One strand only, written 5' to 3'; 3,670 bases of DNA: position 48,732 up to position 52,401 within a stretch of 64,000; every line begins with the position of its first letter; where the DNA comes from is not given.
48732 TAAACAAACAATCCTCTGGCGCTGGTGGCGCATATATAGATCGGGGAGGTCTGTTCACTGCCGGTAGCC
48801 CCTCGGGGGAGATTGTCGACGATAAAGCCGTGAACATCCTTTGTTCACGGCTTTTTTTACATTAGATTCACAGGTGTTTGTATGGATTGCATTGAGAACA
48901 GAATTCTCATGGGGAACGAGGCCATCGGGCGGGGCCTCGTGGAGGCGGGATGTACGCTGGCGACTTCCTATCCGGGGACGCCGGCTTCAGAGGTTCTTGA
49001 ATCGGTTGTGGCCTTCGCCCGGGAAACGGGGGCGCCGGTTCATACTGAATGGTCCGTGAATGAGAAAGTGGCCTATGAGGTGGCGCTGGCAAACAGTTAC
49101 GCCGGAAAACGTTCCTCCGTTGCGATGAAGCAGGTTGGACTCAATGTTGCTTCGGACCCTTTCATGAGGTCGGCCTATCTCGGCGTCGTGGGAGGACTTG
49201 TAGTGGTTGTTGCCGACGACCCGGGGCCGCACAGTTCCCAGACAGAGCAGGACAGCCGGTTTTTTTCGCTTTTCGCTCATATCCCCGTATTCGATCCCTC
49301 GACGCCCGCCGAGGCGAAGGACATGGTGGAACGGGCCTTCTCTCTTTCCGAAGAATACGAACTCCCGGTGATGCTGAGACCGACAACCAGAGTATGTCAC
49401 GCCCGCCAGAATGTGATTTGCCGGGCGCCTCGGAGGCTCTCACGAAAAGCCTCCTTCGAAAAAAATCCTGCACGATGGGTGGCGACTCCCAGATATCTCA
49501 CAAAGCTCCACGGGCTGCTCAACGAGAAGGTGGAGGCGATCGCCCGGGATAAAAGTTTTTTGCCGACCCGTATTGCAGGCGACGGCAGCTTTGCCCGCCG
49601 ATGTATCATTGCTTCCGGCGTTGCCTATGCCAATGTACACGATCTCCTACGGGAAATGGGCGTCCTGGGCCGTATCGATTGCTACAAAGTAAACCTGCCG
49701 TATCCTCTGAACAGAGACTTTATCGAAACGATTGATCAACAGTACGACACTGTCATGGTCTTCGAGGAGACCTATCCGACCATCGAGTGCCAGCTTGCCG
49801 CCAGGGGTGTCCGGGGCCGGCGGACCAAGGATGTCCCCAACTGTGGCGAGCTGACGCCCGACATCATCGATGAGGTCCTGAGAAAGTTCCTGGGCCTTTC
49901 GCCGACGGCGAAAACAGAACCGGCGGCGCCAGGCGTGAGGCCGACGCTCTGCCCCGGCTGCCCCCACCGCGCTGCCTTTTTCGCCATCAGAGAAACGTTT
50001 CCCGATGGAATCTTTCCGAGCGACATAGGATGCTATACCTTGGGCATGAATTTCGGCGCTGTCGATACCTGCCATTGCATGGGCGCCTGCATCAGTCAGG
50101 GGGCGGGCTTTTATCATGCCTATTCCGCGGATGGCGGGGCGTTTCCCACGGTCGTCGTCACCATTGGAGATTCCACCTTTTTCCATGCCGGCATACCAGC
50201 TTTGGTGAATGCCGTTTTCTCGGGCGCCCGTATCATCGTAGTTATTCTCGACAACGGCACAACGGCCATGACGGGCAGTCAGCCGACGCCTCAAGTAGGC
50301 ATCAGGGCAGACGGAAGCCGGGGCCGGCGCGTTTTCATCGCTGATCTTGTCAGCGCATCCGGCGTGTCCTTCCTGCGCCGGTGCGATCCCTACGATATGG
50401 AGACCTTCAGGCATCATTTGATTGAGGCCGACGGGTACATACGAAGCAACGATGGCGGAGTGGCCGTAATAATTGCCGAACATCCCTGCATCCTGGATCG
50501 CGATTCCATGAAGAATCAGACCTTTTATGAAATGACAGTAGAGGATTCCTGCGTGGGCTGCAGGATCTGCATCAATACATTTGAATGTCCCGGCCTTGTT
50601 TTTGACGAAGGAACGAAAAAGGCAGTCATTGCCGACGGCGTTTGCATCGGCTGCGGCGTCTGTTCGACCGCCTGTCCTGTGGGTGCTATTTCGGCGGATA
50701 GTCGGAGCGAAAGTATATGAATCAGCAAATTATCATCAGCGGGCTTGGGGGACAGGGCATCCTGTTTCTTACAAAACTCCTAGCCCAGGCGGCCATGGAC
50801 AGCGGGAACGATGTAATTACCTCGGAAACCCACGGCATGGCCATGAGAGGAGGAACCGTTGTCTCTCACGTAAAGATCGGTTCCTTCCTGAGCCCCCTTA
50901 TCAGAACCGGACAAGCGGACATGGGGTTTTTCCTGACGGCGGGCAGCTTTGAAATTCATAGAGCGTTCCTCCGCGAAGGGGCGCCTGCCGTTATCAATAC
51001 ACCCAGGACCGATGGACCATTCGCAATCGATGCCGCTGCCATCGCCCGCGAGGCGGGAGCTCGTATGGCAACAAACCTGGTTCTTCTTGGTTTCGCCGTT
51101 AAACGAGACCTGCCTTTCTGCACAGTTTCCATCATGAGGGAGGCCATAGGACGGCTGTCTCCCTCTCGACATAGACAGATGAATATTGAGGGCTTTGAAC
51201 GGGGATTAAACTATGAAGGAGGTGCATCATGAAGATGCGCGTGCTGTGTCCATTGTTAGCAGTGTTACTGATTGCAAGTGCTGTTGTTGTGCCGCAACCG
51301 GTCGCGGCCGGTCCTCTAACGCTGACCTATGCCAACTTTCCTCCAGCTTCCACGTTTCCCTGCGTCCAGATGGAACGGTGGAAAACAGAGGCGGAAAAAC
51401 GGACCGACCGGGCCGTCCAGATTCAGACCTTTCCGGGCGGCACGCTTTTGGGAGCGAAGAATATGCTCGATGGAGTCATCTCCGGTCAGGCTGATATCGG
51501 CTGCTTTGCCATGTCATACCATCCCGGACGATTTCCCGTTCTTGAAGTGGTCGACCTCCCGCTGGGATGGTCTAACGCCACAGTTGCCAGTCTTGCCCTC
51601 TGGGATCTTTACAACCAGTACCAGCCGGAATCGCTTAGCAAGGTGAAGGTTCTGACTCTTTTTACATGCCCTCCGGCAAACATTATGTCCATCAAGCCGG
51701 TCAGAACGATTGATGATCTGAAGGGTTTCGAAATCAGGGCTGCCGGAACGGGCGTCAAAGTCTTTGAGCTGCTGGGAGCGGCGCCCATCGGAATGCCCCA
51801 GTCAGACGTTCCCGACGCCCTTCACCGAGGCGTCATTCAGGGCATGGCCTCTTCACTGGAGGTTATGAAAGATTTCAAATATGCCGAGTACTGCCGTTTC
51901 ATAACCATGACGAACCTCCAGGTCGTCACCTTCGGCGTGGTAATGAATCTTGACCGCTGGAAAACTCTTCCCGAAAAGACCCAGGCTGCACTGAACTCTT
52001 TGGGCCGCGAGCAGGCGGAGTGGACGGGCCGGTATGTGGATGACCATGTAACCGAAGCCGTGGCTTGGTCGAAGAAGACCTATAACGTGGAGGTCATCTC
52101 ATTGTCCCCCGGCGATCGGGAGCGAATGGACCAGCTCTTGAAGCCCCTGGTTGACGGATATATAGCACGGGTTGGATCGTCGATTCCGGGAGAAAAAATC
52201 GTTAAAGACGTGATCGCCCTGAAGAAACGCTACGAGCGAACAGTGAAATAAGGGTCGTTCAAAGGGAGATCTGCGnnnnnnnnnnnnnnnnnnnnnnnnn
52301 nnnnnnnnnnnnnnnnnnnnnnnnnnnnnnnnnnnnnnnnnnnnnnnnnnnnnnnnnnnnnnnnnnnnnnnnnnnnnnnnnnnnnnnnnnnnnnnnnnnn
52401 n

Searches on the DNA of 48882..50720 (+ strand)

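Call 63: search_rna_families(sources=[L002, L007, L016, L025, L036, L054], threshold=evalue, max_evalue=1)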
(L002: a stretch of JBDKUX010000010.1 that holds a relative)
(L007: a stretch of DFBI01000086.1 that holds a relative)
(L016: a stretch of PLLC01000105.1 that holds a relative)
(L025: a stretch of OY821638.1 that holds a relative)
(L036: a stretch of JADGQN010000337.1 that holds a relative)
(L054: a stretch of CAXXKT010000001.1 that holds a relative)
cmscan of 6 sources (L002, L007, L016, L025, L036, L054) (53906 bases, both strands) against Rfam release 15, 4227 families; matches with E-value up to 1: 2.
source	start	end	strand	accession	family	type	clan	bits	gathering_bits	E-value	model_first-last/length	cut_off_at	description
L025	3834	3969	+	RF00514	His_leader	Cis-reg; leader;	-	37.5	49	0.018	1-126/126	no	Histidine operon leader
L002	3904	3935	-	RF01762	whalefall-1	Gene; sRNA;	-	25.2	37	0.023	1-56/56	no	Whalefall-1 RNA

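Call 66: build_rna_model(alignment_id=A4)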
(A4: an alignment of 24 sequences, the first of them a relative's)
Model R1 built from alignment A4 (24 sequences, 136 columns); structure: RNAalifold consensus.
model positions 121; base pairs 24; branch points 1; effective number of sequences 3.04; information 0.59 bits per position. Calibrated on 0.2 Mb of random sequence (short: E-values are rough).
structure used (alignment columns):
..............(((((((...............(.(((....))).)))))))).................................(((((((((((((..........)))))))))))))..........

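Call 67: search_with_rna_model(model_id=R1, source=window, max_evalue=1, show_alignments=1)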
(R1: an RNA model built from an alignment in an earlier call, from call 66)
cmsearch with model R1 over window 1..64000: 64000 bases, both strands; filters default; matches with E-value up to 1: 2.
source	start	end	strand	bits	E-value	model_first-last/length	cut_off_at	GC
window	48739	48860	+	61.5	3.4e-12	1-121/121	no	0.53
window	48824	48854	-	31.3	3.1e-05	85-115/121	no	0.45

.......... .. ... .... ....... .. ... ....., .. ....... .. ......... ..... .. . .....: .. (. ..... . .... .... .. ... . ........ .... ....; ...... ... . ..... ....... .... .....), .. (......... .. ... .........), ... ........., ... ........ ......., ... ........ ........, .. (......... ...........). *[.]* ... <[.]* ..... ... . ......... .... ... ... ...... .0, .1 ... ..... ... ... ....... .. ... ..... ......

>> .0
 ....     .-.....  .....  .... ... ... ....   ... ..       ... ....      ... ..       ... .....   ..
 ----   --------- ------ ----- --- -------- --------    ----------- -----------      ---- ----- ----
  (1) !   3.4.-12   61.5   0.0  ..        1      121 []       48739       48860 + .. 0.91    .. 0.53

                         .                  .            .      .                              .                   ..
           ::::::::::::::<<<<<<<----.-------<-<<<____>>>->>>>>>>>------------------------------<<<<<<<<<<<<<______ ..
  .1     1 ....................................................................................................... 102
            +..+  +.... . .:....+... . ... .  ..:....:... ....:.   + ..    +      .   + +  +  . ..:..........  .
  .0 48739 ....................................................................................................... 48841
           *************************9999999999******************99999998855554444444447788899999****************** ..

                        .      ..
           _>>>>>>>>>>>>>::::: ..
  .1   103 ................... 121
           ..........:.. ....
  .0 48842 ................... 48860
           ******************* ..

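Call 68: search_with_rna_model(model_id=R1, sources=[L001, L002, L003, L004, L005, L006, L007, L008, L009, L010, L011, L012, L013, L014, L015, L016, L017, L018, L019, L020, L021, L022, L023, L024, L025, L026, L027, L028, L029, L030, L031, L032, L033, L034, L035, L036, L037, L038, L039, L040, L041, L042, L043, L044, L045, L046, L047, L048, L049, L050, L051, L052, L053, L054, L055, L056, L057, L058, L059, L060, L061, L062, L063, L064, L065, L066, L067, L068, L069, L070, L071, L072, L073, L074, L075, L076, L077, L078, L079, L080, L081, L082, L083, L084, L085, L086, L087, L088, L089, L090, L091, L092, L093, L094, L095, L096, L097, L098, L099, L100], max_evalue=0.001)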
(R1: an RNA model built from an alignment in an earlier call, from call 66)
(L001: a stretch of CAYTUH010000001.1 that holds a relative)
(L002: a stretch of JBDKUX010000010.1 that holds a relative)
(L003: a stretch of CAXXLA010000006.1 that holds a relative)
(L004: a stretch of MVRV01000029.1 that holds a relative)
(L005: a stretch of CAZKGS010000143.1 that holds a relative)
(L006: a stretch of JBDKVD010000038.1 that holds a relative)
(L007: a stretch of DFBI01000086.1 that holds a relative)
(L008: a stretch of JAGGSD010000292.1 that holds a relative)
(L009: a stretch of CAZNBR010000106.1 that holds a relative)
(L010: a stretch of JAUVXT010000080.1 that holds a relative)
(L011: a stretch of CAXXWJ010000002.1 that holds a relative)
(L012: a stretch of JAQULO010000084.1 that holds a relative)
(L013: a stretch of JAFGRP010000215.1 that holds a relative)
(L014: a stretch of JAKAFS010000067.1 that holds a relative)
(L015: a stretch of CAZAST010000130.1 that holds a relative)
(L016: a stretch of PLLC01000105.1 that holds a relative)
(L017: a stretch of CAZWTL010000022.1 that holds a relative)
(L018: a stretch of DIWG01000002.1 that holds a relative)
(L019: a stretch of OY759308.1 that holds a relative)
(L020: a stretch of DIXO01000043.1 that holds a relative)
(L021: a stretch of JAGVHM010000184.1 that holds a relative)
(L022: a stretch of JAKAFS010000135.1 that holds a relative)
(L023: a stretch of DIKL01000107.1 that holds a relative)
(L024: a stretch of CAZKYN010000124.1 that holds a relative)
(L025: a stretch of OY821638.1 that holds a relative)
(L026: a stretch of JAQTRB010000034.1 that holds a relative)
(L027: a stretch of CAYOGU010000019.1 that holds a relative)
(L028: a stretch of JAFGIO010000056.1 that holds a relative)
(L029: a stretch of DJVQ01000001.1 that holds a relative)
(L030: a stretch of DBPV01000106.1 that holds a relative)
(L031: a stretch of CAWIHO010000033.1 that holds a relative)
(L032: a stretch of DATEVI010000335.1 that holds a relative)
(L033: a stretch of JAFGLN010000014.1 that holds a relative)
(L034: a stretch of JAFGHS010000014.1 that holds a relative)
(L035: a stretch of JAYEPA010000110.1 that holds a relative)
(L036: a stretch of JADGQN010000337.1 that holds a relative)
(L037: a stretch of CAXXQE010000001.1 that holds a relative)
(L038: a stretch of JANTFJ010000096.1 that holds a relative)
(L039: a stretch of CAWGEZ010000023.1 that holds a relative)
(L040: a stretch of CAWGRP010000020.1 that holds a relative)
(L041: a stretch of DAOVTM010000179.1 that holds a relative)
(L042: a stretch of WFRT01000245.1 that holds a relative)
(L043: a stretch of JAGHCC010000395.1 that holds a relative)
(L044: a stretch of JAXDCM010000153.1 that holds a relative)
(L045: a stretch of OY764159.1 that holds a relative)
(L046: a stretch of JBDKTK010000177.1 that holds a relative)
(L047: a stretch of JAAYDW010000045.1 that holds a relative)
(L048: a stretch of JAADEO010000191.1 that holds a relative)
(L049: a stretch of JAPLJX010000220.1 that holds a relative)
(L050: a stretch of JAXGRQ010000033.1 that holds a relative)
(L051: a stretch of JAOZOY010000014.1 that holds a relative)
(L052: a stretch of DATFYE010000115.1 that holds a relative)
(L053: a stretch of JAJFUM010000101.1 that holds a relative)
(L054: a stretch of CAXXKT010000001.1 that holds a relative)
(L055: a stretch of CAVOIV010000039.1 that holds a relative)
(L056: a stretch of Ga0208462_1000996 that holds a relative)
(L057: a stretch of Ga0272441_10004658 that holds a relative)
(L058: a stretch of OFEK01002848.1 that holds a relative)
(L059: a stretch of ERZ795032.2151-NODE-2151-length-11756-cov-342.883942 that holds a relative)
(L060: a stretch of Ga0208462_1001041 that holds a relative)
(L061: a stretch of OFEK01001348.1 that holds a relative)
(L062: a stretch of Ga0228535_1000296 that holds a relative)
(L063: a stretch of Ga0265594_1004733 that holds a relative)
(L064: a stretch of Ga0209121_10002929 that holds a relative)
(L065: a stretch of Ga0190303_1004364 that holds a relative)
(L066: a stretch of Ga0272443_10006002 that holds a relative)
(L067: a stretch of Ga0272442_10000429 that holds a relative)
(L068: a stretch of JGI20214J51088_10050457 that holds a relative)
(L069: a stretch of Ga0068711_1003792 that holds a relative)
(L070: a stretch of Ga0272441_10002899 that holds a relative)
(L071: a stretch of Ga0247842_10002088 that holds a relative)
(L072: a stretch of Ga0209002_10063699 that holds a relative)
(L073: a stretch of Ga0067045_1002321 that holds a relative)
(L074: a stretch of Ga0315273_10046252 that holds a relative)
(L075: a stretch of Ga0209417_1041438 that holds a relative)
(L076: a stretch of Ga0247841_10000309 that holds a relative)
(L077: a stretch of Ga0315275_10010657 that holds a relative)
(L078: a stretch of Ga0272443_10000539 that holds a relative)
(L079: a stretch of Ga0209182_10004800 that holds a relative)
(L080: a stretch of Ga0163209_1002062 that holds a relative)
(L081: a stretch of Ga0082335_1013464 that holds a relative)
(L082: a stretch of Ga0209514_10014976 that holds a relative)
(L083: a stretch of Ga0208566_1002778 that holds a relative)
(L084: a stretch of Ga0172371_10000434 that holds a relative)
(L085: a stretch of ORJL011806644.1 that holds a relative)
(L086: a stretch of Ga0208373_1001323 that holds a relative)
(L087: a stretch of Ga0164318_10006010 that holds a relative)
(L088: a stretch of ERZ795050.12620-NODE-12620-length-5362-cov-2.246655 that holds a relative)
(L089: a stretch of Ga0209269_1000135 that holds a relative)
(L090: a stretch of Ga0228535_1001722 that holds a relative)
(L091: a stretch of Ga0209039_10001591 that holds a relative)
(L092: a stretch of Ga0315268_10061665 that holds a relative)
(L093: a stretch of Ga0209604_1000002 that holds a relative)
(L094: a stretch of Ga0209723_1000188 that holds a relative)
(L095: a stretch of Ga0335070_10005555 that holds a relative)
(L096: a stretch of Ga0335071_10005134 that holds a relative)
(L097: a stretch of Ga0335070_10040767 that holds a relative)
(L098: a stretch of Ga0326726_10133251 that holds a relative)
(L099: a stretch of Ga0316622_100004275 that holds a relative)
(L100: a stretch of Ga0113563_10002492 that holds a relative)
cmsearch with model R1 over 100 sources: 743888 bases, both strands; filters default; matches with E-value up to 0.001: 74.
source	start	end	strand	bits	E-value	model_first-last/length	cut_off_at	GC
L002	3629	3746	+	126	5.5e-26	1-121/121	no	0.42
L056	2632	2749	+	124.4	1.3e-25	1-121/121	no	0.47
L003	3852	3969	+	124.1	1.5e-25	1-121/121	no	0.41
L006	3549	3666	+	122.9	2.9e-25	1-121/121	no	0.45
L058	2691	2808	+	122.8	2.9e-25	1-121/121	no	0.46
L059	2691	2808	+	122.8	2.9e-25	1-121/121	no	0.46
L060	2675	2792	+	122.4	3.7e-25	1-121/121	no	0.47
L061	2675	2792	+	122.4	3.7e-25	1-121/121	no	0.47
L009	3842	3962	+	116.7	7.5e-24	1-121/121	no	0.52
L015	104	219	+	115.1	1.8e-23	1-121/121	no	0.48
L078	2847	2967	+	114.4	2.6e-23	1-121/121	no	0.5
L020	3849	3964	+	109.6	3.3e-22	1-121/121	no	0.53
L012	3847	3964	+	108.2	7e-22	1-121/121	no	0.45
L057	2846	2967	+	104.7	4.5e-21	1-121/121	no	0.49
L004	3848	3962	+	102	1.9e-20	1-121/121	no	0.4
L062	2848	2962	+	102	1.9e-20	1-121/121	no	0.4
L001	3846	3967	+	101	3.1e-20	1-121/121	no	0.49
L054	3850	3962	+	100.6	4e-20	1-121/121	no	0.49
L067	2849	2970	+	91.6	4.7e-18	1-121/121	no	0.43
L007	3282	3409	+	91.4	5e-18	1-121/121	no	0.38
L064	2845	2972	+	91.4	5e-18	1-121/121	no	0.38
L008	2187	2314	+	90.6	7.9e-18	1-121/121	no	0.4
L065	1192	1319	+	90.6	7.9e-18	1-121/121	no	0.4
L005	2632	2759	+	89.2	1.7e-17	1-121/121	no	0.41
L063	2704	2831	+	89.2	1.7e-17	1-121/121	no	0.41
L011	3862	3976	+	86.3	7.5e-17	1-121/121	no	0.48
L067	1313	1435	+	84.8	1.7e-16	1-121/121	no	0.46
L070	2845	2963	+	82.8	4.9e-16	1-121/121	no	0.5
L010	3851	3973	+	82.2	6.9e-16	1-121/121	no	0.43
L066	2850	2971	+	79.8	2.4e-15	1-121/121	no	0.45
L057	1306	1431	+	63.1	1.7e-11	1-121/121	no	0.5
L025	3848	3969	+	59.9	9.1e-11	1-121/121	no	0.39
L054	2316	2431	+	59.4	1.2e-10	1-121/121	no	0.56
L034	3850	3966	+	56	7.6e-10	1-121/121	no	0.45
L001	2308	2431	+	53.7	2.5e-09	1-121/121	no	0.51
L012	2310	2429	+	52.5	4.7e-09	1-121/121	no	0.51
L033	3851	3968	+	51.2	9.6e-09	1-121/121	no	0.46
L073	2856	2974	+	48.9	3.2e-08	1-121/121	no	0.45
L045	3855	3979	+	47.3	7.3e-08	1-121/121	no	0.54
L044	3851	3977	+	42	1.2e-06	1-121/121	no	0.51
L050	3851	3977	+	41.9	1.3e-06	1-121/121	no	0.52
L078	1313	1428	+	40.3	3.1e-06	1-121/121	no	0.57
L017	3842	3962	+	38.9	6.4e-06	1-121/121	no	0.56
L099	2856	2976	+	38.4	8.4e-06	1-121/121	no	0.58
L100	2855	2975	+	38.3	9e-06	1-121/121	no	0.6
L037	3848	3963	+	37.9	1.1e-05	1-121/121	no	0.51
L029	3840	3964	+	37.9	1.1e-05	1-121/121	no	0.56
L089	2847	2966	+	37.5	1.4e-05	1-121/121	no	0.53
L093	2840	2964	+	37.3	1.5e-05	1-121/121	no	0.57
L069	1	43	+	36.8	2e-05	79-121/121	5'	0.56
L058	2766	2866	-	36.4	2.5e-05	1-121/121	no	0.34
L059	2766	2866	-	36.4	2.5e-05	1-121/121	no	0.34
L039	3859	3979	+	34.9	5.4e-05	1-121/121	no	0.6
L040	3860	3977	+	34.9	5.6e-05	1-121/121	no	0.58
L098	59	179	+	34.8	5.6e-05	1-121/121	no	0.6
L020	2318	2432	+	34.8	5.7e-05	1-121/121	no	0.55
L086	2804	2928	+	34.8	5.7e-05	1-121/121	no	0.47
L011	3939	3978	-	33.9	9.1e-05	77-116/121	no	0.4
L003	3927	4026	-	33.9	9.3e-05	1-121/121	no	0.35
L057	2930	2990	-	33.9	9.3e-05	56-116/121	no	0.33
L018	3784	3896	+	33.3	0.00013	1-121/121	no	0.51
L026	3850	3977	+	33.2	0.00013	1-121/121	no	0.49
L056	2707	2813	-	32.6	0.00019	1-121/121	no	0.44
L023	3850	3977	+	32.5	0.00019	1-121/121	no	0.5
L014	3828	3950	+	32.3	0.00021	1-121/121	no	0.51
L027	3832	3953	+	31.8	0.00029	1-121/121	no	0.59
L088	283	404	+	31.8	0.00029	1-121/121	no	0.59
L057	1392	1455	-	31.3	0.00036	55-116/121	no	0.44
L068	765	893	+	31.2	0.00038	1-121/121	no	0.53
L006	3624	3722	-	31.2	0.00039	1-121/121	no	0.37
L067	2933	2978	-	31.1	0.0004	71-116/121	no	0.39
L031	3737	3853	+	30.7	0.00051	1-121/121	no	0.58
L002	3704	3790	-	30.6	0.00053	1-121/121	no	0.44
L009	3925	3962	-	30.4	0.0006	79-116/121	no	0.45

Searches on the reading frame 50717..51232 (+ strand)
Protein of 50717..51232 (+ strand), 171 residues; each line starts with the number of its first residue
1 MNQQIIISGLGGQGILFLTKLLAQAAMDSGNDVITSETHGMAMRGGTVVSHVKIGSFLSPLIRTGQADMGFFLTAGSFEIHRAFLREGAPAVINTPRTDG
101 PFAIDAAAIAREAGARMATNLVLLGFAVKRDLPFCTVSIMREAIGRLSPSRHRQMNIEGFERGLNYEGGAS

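Call 6: search_protein_families(library=pfam, proteins=[window:50717-51232:+])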
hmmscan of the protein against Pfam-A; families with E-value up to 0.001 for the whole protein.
window:50717-51232:+ (171 aa): 1 family
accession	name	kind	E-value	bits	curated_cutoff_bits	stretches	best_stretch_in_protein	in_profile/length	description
PF01558.24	POR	-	4.6e-25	89.2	27.4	1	11-164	1-172/173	Pyruvate ferredoxin/flavodoxin oxidoreductase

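Call 36: search_protein_families(library=ncbifam, proteins=[window:50717-51232:+])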
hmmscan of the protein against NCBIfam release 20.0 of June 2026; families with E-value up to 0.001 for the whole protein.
window:50717-51232:+ (171 aa): 21 families
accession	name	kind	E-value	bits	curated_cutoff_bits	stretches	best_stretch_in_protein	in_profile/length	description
NF004916.0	PRK06274.1-2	equivalog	1.9e-50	171.5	227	1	1-164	1-173/178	indolepyruvate oxidoreductase subunit beta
NF005329.0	PRK06853.2-4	equivalog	6.7e-37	127.3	267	1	3-163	2-168/175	indolepyruvate oxidoreductase subunit beta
NF005323.0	PRK06853.1-3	equivalog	2.1e-29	102.8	238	2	2-95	6-99/197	indolepyruvate oxidoreductase subunit beta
NF005322.0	PRK06853.1-2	equivalog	2.3e-29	102.6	237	2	3-98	6-102/197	indolepyruvate oxidoreductase subunit beta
NF005325.0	PRK06853.1-5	equivalog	5.6e-29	101.3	230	2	2-98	3-100/192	indolepyruvate oxidoreductase subunit beta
TIGR03334.1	IOR_beta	equivalog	4.6e-26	92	205.8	2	4-95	2-93/189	indolepyruvate ferredoxin oxidoreductase subunit beta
NF005328.0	PRK06853.2-2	equivalog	3e-24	85.8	240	1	4-72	5-73/192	indolepyruvate oxidoreductase subunit beta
NF004917.0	PRK06274.1-3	equivalog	4.4e-22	79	284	1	1-94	1-95/203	indolepyruvate oxidoreductase subunit beta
NF005324.0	PRK06853.1-4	equivalog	2.4e-21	76.5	222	1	1-69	1-71/196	indolepyruvate oxidoreductase subunit beta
NF005327.0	PRK06853.2-1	equivalog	6.4e-19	68.5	242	1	4-73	5-74/194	indolepyruvate oxidoreductase subunit beta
NF004918.0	PRK06274.1-4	equivalog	1.8e-18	67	278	1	1-86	1-87/202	indolepyruvate oxidoreductase subunit beta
NF004915.0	PRK06274.1-1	equivalog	1.7e-16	60.2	274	1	1-95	1-96/194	indolepyruvate oxidoreductase subunit beta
NF005326.0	PRK06853.1-6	equivalog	3.8e-16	59.5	348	1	4-69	5-71/202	indolepyruvate oxidoreductase subunit beta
NF009588.0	PRK13029.1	subfamily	1.3e-10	39.9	952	1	4-56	746-798/1196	indolepyruvate ferredoxin oxidoreductase family protein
NF009589.0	PRK13030.1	subfamily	1.3e-09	36.3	816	1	3-57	729-783/1170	indolepyruvate ferredoxin oxidoreductase family protein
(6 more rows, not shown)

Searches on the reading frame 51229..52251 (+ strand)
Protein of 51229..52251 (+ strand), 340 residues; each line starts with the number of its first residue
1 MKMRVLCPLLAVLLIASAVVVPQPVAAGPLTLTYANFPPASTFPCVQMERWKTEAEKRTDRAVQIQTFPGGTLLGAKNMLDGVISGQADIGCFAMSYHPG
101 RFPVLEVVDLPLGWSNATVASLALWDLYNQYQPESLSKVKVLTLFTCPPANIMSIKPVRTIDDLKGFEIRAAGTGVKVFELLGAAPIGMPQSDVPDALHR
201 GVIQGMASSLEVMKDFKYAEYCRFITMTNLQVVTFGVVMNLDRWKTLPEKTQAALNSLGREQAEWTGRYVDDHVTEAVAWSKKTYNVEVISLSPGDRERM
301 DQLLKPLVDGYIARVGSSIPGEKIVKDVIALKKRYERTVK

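Call 6: search_protein_families(library=pfam, proteins=[window:51229-52251:+])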
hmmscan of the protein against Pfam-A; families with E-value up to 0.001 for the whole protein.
window:51229-52251:+ (340 aa): 1 family
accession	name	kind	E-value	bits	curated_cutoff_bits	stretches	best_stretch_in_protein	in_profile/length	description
PF03480.18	DctP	-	3.2e-44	151.8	23.4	1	47-310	14-281/286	Bacterial extracellular solute-binding protein, family 7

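Call 20: search_solved_structures(query=window:51229-52251:+, max_evalue=0.00001)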
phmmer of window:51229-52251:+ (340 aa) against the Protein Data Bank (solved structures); distinct sequences matched with E-value up to 0.00001: 84 (the best 60 are shown).
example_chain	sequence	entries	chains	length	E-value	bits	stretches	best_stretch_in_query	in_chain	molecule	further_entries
4n6d_A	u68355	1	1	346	9.2e-116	389.5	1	7-337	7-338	TRAP dicarboxylate transporter-DctP subunit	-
4pgn_A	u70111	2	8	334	6.9e-96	324.2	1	28-335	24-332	Extracellular solute-binding protein, family 7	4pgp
4nap_A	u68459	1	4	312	8.3e-96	323.9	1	29-335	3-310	Extracellular solute-binding protein, family 7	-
7nr2_AAA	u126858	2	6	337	1e-31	113.3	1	30-337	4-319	TRAP dicarboxylate transporter, DctP subunit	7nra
5im2_A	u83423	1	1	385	1.1e-24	90.1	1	24-269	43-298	Twin-arginine translocation pathway signal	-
4p56_A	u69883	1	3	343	6.9e-24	87.6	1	29-276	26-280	Putative extracellular solute-binding protein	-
5i5p_A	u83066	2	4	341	2.3e-23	85.8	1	31-272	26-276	TRAP TRANSPORTER SOLUTE BINDING PROTEIN | TRAP solute Binding Protein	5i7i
5iga_A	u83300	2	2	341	1e-22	83.7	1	31-272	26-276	TRAP TRANSPORTER SOLUTE BINDING PROTEIN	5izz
7nsw_AAA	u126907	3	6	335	2.6e-21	79.1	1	31-338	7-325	TRAP dicarboxylate transporter-DctP subunit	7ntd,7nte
7nrr_AAA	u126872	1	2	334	2.7e-21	79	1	31-338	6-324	TRAP dicarboxylate transporter-DctP subunit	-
4nn3_A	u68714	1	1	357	5.2e-17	65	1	54-326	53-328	TRAP dicarboxylate transporter, DctP subunit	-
4nx1_A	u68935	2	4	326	1.3e-16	63.7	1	116-318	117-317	C4-dicarboxylate transport system substrate-binding protein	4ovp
4p47_A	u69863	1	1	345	2.3e-15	59.5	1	45-322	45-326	TRAP dicarboxylate transporter, DctP subunit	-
7nqg_AAA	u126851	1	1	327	8.8e-15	57.6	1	38-318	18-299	TrapT family, dctP subunit, C4-dicarboxylate periplasmic binding protein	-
2zzv_A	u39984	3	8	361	6.7e-14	54.7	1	49-306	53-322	ABC transporter, solute-binding protein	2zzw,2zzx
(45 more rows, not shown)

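Call 36: search_protein_families(library=ncbifam, proteins=[window:51229-52251:+])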
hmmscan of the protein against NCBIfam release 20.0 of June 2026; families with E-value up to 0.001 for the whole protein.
window:51229-52251:+ (340 aa): 2 families
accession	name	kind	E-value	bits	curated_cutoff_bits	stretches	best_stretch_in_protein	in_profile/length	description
NF037995.1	TRAP_S1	subfamily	9.3e-33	113.7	50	1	35-298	3-269/271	TRAP transporter substrate-binding protein DctP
TIGR00787.1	dctP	subfamily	1.1e-25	90.6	175.05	1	49-279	16-251/257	DctP family TRAP transporter solute-binding subunit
